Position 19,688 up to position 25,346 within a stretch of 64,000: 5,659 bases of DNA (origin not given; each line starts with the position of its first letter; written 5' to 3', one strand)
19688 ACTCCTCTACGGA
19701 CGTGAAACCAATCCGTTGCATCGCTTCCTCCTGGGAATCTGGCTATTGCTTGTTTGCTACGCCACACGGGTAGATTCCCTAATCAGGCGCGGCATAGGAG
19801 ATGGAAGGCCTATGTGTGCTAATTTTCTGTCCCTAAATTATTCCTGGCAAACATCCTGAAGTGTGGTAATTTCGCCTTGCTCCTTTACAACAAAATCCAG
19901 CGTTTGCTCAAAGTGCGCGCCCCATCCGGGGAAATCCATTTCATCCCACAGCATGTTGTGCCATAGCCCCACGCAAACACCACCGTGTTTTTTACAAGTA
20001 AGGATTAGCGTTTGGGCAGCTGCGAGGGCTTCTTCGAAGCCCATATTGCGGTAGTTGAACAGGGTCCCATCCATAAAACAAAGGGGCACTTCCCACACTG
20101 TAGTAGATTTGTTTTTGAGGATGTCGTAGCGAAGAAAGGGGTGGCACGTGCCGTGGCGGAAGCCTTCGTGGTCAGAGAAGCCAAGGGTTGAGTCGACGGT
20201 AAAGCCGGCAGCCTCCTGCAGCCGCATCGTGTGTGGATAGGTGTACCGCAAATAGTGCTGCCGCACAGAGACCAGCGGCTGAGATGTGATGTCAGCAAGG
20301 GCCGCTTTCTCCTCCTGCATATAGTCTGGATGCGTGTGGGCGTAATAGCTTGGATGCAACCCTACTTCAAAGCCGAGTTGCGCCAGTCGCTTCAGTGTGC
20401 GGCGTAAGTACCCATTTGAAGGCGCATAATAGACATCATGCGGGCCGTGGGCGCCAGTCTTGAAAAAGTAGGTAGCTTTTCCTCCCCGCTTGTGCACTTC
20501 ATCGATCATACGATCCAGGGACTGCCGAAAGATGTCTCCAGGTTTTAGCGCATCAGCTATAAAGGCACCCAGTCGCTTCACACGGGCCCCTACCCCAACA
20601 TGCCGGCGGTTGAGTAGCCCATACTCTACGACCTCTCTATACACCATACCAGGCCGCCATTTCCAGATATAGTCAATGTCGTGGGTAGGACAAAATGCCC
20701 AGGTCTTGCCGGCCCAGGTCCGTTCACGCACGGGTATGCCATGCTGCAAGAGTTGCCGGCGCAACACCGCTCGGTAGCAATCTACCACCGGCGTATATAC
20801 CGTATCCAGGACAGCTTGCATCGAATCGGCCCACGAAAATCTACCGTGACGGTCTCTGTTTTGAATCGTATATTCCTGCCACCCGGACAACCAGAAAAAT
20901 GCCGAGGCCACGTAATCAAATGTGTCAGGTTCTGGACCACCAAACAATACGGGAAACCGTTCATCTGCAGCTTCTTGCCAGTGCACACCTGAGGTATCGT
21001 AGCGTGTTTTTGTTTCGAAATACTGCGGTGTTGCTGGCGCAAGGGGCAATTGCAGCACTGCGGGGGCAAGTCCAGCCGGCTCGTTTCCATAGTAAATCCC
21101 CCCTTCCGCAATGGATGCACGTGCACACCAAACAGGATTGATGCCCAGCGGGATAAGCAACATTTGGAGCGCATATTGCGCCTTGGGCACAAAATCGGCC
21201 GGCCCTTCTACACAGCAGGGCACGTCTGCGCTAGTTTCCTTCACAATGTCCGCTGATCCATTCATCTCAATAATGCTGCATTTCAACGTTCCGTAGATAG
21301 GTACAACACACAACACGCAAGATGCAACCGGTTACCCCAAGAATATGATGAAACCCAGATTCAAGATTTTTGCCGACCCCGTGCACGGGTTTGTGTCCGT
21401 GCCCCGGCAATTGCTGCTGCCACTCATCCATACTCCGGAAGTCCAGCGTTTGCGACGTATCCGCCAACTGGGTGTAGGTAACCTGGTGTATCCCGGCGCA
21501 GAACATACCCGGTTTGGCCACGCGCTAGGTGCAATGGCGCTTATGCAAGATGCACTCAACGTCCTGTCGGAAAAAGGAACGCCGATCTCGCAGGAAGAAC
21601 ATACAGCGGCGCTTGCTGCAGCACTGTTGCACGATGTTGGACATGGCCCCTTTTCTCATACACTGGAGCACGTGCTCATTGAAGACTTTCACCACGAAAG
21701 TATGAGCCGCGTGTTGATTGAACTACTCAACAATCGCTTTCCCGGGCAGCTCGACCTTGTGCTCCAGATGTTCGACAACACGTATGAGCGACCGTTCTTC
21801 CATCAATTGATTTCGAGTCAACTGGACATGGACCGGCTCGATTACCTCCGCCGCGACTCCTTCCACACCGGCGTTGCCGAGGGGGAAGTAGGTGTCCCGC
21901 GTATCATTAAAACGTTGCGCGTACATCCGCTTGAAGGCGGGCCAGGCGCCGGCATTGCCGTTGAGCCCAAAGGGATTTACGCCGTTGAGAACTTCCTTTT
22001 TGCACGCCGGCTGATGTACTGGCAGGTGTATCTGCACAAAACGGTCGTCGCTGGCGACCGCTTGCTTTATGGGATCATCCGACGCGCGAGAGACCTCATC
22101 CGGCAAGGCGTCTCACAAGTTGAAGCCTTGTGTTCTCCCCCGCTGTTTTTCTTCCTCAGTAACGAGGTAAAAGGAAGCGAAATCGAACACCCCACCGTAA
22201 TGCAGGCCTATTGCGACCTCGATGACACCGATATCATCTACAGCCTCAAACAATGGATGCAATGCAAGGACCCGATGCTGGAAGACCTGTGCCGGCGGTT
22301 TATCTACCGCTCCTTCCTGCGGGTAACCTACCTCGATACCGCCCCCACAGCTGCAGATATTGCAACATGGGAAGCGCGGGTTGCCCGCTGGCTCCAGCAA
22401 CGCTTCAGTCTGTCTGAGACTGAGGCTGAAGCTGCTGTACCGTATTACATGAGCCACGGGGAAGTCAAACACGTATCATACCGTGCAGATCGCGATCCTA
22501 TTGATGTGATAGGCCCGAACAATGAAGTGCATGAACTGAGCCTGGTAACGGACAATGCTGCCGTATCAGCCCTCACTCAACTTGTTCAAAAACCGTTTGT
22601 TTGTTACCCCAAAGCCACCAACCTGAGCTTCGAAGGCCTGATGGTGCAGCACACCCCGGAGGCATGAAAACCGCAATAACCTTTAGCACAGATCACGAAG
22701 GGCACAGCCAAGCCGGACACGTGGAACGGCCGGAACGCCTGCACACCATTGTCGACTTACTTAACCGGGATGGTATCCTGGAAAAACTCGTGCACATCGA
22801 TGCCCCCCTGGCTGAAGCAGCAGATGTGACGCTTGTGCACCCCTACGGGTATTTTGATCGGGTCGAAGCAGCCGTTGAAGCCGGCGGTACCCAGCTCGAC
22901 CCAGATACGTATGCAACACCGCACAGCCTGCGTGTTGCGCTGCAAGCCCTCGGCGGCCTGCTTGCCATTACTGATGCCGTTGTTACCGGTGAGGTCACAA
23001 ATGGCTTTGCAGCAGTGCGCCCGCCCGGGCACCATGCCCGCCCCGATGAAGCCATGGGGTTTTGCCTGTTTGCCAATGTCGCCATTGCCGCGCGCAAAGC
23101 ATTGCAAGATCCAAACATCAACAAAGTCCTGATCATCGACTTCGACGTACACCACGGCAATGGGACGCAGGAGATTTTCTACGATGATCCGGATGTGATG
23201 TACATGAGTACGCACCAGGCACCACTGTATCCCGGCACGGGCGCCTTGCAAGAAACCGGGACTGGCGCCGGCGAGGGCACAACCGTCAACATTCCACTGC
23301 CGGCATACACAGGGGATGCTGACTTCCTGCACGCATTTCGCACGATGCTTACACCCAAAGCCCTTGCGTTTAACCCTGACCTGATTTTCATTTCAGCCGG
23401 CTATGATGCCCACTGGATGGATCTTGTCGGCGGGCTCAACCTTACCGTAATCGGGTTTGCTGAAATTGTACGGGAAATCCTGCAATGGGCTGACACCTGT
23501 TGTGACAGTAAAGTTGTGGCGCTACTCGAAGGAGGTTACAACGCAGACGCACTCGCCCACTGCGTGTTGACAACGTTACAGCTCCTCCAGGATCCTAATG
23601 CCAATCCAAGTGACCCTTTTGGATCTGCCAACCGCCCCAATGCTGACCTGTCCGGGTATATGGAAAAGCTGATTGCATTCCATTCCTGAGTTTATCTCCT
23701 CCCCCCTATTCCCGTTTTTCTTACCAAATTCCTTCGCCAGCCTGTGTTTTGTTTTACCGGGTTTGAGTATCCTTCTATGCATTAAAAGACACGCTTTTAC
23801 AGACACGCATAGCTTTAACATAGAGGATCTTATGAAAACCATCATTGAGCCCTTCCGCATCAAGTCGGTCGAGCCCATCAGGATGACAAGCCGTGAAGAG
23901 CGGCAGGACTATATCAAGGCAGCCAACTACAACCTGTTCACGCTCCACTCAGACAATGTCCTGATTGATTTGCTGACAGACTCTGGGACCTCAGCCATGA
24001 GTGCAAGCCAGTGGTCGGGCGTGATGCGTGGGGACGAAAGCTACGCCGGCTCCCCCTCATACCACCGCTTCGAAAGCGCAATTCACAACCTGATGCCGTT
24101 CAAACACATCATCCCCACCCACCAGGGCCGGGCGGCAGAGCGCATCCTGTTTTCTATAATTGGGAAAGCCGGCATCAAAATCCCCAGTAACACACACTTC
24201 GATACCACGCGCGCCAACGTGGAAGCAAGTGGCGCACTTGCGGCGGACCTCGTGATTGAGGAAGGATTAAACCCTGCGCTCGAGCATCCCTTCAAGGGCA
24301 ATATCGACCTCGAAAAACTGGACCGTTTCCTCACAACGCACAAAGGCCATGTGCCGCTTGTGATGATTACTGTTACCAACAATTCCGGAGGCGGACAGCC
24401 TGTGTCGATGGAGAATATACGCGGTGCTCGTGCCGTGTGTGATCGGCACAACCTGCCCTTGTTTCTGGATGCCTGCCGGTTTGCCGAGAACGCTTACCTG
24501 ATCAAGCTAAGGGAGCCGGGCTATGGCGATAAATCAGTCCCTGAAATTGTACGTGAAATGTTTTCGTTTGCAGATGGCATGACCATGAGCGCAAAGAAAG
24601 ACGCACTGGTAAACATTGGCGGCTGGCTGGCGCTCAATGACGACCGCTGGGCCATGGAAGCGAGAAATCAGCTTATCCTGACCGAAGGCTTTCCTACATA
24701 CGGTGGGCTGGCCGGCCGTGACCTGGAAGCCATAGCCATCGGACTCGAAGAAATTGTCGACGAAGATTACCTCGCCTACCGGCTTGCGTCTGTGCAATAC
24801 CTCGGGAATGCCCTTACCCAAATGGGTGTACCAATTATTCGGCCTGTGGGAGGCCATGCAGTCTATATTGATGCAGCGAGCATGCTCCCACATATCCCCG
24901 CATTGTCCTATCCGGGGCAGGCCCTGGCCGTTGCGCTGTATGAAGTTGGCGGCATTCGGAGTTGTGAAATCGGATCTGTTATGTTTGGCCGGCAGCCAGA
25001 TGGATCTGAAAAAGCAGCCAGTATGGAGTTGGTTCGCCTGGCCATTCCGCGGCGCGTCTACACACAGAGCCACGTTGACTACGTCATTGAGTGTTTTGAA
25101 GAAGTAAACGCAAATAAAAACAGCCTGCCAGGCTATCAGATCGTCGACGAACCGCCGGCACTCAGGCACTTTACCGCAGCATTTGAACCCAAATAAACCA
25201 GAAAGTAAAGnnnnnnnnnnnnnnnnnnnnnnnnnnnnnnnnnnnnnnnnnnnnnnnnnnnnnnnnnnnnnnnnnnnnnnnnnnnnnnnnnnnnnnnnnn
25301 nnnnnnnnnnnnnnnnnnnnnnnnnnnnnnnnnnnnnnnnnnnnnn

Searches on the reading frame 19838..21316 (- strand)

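Call 104: search_protein_families(library=pfam, proteins=[window:19838-21316:-], max_evalue=0.00001)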
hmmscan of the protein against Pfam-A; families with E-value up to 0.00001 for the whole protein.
window:19838-21316:- (492 aa): 1 family
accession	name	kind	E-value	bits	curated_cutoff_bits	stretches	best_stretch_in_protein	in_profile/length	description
PF23019.1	DUF7033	-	7.6e-17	61.9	27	1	133-220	3-87/90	Family of unknown function (DUF7033)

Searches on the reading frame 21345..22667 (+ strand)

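Call 104: search_protein_families(library=pfam, proteins=[window:21345-22667:+], max_evalue=0.00001)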
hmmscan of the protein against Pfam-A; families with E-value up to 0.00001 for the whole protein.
window:21345-22667:+ (440 aa): 1 family
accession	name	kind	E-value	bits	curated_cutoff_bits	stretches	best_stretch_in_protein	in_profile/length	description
PF01966.28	HD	-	2.9e-06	28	22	1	56-132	1-73/116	HD domain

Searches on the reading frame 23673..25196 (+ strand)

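Call 104: search_protein_families(library=pfam, proteins=[window:23673-25196:+], max_evalue=0.00001)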
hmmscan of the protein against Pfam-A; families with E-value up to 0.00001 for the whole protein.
window:23673-25196:+ (507 aa): 1 family
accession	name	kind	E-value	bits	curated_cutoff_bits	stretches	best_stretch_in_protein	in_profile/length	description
PF01212.27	Beta_elim_lyase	-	1.2e-78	264.8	27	1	99-472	1-286/288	Beta-eliminating lyase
